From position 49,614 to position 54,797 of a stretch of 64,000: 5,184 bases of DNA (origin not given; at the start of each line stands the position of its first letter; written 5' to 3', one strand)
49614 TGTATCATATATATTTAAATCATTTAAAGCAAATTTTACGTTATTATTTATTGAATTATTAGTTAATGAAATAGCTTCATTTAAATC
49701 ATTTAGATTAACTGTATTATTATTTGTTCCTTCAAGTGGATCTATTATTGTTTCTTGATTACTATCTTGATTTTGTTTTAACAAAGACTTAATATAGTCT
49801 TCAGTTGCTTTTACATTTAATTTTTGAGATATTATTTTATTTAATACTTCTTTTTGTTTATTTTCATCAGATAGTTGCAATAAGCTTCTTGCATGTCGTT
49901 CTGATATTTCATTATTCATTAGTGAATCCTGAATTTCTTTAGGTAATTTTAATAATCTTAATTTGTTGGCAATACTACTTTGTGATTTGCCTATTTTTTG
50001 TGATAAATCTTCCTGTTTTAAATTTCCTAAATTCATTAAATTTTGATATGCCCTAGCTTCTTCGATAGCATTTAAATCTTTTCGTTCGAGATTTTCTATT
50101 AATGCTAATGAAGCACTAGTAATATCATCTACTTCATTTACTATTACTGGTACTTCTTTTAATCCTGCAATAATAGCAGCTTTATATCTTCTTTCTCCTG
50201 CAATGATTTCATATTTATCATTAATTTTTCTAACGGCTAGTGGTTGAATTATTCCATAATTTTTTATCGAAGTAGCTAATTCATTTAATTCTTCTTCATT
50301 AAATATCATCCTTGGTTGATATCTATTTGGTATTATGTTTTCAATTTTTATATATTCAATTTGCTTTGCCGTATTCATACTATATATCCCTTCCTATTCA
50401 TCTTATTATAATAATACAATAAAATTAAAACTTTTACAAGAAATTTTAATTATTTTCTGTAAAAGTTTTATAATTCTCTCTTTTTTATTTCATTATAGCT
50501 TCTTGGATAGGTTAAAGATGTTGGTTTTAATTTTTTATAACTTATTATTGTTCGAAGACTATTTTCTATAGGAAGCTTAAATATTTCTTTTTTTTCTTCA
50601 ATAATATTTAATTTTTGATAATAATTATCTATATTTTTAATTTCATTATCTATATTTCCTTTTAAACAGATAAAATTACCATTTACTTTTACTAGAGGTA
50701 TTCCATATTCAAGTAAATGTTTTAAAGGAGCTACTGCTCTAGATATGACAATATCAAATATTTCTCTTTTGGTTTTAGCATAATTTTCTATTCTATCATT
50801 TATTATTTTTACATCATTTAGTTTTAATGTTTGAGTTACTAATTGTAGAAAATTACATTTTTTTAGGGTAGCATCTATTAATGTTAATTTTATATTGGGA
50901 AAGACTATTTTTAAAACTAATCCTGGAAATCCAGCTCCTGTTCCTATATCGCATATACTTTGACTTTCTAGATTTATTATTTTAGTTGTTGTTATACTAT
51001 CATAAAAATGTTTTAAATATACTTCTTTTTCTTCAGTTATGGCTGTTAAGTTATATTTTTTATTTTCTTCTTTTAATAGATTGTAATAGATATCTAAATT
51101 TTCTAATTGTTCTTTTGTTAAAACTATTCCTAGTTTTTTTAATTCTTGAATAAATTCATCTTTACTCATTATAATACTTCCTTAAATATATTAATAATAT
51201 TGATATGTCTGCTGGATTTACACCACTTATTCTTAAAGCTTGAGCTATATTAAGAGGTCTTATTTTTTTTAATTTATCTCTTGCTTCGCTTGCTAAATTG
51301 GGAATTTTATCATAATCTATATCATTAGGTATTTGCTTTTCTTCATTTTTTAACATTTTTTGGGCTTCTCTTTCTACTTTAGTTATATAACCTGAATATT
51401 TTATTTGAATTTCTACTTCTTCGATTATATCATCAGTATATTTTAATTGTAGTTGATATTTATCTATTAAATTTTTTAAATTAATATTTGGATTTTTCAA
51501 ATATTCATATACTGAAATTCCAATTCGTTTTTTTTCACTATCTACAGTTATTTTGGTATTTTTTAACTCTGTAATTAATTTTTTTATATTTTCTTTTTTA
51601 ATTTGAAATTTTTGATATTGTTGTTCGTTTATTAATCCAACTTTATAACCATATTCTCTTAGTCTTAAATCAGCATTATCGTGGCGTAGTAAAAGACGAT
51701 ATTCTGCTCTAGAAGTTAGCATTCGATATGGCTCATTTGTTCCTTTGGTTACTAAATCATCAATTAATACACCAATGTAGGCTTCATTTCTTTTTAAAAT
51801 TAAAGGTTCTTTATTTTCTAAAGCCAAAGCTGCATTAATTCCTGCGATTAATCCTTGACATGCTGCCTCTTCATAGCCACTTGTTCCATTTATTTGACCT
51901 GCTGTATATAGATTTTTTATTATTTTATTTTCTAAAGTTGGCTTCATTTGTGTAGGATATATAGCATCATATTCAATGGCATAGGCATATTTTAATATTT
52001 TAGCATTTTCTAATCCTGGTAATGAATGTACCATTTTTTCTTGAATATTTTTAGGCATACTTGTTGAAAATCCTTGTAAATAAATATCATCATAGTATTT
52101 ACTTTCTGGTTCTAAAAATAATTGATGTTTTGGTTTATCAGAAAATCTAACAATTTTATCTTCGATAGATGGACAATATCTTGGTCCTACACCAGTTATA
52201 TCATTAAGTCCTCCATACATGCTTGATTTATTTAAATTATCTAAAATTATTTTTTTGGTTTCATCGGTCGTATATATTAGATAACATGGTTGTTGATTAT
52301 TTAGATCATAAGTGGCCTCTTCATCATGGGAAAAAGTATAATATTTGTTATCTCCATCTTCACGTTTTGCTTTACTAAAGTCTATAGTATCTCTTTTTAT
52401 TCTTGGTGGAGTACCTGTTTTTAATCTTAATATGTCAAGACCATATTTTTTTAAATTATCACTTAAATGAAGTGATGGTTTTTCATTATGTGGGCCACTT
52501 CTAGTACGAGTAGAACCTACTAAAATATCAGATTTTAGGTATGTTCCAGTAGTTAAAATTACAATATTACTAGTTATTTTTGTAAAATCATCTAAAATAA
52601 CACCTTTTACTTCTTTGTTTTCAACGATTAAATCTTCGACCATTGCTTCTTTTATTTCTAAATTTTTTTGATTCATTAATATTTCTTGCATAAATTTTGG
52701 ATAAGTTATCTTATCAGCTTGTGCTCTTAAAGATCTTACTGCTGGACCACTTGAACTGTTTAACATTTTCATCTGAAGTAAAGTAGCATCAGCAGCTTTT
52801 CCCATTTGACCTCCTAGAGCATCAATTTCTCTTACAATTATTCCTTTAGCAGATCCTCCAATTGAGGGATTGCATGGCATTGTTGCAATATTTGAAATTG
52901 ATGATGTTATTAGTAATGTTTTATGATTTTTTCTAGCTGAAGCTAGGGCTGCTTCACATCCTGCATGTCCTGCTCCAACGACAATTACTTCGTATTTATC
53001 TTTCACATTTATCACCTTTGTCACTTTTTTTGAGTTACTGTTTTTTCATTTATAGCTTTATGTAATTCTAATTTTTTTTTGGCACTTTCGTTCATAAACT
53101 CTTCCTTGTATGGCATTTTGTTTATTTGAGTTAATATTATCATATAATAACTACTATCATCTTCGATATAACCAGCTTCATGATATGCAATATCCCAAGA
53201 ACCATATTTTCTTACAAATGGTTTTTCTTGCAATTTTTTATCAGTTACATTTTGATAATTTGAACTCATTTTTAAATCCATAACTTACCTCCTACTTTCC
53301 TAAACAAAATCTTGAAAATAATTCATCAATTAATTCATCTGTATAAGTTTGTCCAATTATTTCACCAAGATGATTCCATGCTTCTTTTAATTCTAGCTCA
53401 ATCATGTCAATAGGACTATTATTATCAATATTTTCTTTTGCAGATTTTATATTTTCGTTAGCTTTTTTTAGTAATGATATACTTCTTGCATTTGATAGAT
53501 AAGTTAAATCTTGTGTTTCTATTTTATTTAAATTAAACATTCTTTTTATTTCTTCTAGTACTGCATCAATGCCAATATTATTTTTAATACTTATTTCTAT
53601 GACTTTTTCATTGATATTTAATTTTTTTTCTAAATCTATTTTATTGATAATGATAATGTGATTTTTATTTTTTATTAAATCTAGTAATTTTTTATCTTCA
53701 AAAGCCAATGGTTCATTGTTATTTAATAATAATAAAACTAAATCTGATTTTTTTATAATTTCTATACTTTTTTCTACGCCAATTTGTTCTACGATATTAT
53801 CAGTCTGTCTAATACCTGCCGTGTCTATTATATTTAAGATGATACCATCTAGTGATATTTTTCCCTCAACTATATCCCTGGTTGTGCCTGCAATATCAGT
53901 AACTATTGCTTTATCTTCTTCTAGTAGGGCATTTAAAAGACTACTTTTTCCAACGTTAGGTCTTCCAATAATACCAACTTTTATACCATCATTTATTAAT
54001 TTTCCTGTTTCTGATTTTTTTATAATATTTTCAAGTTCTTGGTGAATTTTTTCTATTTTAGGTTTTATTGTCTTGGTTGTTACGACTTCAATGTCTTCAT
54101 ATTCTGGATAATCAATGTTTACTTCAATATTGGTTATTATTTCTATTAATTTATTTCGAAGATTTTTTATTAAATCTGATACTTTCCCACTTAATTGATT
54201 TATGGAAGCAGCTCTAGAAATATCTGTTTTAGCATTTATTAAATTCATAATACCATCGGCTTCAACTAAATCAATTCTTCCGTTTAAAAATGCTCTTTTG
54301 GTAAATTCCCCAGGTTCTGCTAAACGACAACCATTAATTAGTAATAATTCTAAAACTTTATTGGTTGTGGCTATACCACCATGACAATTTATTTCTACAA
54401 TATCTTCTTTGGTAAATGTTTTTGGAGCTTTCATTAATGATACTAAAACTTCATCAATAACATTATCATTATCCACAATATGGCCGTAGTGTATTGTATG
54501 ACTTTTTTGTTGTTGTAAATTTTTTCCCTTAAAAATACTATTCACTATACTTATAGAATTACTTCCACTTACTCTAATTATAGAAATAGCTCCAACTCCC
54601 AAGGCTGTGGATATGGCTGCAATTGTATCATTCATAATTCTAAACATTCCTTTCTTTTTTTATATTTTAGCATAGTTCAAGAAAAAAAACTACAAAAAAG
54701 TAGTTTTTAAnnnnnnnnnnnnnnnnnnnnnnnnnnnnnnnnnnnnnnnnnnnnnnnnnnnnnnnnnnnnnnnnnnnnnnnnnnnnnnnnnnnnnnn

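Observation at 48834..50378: ParB/Noc-like protein with a ~250-aa P/Q/N-rich disordered extension and no ParA partner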

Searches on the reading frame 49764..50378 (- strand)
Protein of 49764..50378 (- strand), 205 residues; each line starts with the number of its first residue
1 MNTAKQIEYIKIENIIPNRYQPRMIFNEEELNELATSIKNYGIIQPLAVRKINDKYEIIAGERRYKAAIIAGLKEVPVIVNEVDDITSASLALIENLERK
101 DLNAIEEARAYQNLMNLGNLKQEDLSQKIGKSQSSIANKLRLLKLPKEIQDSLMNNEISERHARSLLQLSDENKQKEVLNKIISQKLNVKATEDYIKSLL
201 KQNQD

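Call 59: search_protein_representatives(protein=window:49764-50378:-)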
Query: 205 residues. Proteins with E-value up to 0.001 (for the whole library): 84757; up to 1e-10: 46591; up to 1e-30: 8494. The best 150 are listed.
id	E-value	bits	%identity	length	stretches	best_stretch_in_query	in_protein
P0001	2.3e-117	405.7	100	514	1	1-205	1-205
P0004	1.0e-73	263.5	64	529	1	4-204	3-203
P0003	3.7e-73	261.7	64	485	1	3-201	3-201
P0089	6.8e-73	260.9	64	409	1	3-203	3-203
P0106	2.6e-72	259.0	66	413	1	1-203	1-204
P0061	5.4e-72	257.9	62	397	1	4-200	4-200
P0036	5.7e-72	257.9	64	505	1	2-201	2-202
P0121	4.6e-71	254.9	64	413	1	4-202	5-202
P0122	2.6e-70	252.5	62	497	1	1-204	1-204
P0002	1.2e-69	250.3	60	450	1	2-201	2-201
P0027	3.8e-69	248.7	62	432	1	3-200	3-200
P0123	6.4e-69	247.9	59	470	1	3-204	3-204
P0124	8.1e-69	247.6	60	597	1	5-200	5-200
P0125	3.1e-68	245.7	60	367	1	6-204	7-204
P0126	4.9e-68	245.1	62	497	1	1-201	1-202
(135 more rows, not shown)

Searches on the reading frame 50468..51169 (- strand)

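Call 3: search_protein_families(library=pfam, proteins=[window:50468-51169:-], max_evalue=0.01)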
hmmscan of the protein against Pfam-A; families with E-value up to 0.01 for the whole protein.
window:50468-51169:- (233 aa): 3 families
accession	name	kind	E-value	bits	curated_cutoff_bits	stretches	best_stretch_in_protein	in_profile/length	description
PF02527.21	GidB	-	2.4e-52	177.4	27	1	21-192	1-171/184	rRNA small subunit methyltransferase G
PF13847.12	Methyltransf_31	-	5.9e-08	32.9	27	1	70-151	5-85/145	Methyltransferase domain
PF05175.20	MTS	-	1.5e-05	25.1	23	1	65-143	25-104/170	Methyltransferase small domain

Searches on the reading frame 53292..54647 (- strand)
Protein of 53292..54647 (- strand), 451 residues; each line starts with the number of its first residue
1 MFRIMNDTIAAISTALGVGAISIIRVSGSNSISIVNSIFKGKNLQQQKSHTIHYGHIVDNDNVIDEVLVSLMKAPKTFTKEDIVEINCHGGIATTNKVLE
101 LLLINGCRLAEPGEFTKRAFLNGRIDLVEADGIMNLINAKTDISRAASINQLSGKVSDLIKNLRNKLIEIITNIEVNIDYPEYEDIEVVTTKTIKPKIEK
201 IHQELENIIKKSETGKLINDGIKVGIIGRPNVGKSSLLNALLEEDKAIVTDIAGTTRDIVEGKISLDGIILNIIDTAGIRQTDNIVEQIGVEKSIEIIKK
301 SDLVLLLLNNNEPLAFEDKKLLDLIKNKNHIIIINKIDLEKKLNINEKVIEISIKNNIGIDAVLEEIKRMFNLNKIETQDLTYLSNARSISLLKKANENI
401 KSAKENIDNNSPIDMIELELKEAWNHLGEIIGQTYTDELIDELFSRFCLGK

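Call 50: search_protein_families(library=ncbifam, proteins=[window:53292-54647:-], max_evalue=0.00001)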
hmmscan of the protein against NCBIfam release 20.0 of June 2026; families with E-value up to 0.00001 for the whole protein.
window:53292-54647:- (451 aa): 14 families
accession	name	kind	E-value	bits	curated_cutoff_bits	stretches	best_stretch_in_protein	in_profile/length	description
TIGR00450.1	mnmE_trmE_thdF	equivalog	5.4e-130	434.4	252.6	1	14-451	2-446/446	tRNA uridine-5-carboxymethylaminomethyl(34) synthesis GTPase MnmE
NF003661.0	PRK05291.1-3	equivalog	5.4e-120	401.8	380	1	5-451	2-448/448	tRNA uridine-5-carboxymethylaminomethyl(34) synthesis GTPase MnmE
TIGR03594.1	GTPase_EngA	equivalog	5.6e-36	124.5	306.7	1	186-350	141-308/432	ribosome biogenesis GTPase Der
TIGR00231.1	small_GTP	domain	1.2e-24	86.9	42.5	1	221-365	3-160/164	GTP-binding protein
TIGR03918.1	GTP_HydF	equivalog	8.6e-24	84.1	325.55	1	222-379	8-175/392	[FeFe] hydrogenase H-cluster maturation GTPase HydF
NF007071.0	PRK09518.1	equivalog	3.6e-23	82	953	1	205-340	428-568/706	bifunctional cytidylate kinase/GTPase Der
NF002828.0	PRK03003.1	equivalog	3.7e-23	81.9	631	1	205-340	197-337/477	ribosome biogenesis GTPase Der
NF000908.1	PRK00089.1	equivalog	4.8e-22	78.6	237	1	224-368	6-164/291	GTPase Era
TIGR00436.1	era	equivalog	7.1e-16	58.4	116.25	1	222-384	1-166/270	GTPase Era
TIGR03596.1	GTPase_YlqF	equivalog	3.1e-13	49.7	208.2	1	131-279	23-173/276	ribosome biogenesis GTPase YlqF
TIGR00437.1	feoB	equivalog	4.9e-10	38.7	315.65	1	228-424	1-193/594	ferrous iron transport protein B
TIGR03156.1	GTP_HflX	equivalog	3.1e-08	32.9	216.75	1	191-370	156-350/351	GTPase HflX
TIGR03597.1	GTPase_YqeH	equivalog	5e-08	32.5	297.4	1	166-301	109-237/361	ribosome biogenesis GTPase YqeH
TIGR03598.1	GTPase_YsxC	equivalog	3.4e-07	30.1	124.45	1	219-353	16-155/186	ribosome biogenesis GTP-binding protein YihA/YsxC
